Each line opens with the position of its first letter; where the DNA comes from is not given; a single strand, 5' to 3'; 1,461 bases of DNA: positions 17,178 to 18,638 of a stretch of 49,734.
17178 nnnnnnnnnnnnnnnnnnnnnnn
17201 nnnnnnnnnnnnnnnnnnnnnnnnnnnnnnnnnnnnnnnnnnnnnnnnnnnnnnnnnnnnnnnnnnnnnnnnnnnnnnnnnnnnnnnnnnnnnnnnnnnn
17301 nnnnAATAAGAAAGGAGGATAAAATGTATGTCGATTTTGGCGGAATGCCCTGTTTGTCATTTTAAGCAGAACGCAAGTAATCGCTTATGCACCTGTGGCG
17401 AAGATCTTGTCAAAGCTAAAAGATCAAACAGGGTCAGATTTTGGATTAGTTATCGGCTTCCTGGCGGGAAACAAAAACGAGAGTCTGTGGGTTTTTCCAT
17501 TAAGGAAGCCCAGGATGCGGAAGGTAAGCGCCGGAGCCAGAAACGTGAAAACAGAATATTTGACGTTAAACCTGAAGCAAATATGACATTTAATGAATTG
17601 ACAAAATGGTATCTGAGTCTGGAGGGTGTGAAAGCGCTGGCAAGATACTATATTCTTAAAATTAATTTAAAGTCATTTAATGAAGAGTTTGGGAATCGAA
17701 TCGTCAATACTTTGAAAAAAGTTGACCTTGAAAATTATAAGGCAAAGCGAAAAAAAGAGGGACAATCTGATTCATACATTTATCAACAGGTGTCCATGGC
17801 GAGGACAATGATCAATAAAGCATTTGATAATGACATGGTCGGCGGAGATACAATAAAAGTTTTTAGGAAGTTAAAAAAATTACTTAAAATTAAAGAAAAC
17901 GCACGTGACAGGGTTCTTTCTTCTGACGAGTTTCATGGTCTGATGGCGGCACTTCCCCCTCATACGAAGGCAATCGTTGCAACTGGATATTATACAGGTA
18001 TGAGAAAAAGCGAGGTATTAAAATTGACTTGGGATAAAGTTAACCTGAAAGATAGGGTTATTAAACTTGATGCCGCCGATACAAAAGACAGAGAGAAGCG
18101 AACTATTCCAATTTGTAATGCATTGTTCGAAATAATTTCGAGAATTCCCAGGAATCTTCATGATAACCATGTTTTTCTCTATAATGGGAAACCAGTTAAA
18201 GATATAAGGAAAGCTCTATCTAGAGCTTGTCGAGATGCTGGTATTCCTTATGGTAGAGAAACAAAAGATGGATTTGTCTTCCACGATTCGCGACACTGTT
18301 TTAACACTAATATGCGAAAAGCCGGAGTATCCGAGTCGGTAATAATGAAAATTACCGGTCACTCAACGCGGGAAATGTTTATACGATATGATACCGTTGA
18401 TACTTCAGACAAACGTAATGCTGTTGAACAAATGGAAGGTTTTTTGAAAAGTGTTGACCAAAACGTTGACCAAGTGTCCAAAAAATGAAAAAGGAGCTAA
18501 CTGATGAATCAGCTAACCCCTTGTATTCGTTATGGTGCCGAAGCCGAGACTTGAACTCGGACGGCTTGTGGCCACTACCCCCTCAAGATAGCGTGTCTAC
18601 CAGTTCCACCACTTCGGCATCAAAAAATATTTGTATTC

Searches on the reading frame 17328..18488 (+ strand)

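Call 32: search_protein_families(library=pfam, proteins=[window:17328-18488:+], max_evalue=0.001)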
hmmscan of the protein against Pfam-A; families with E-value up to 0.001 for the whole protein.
window:17328-18488:+ (386 aa): 1 family
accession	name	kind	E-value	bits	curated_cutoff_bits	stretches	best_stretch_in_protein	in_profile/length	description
PF00589.27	Phage_integrase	-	7.3e-24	84.9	27.1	1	196-358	2-169/172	Phage integrase family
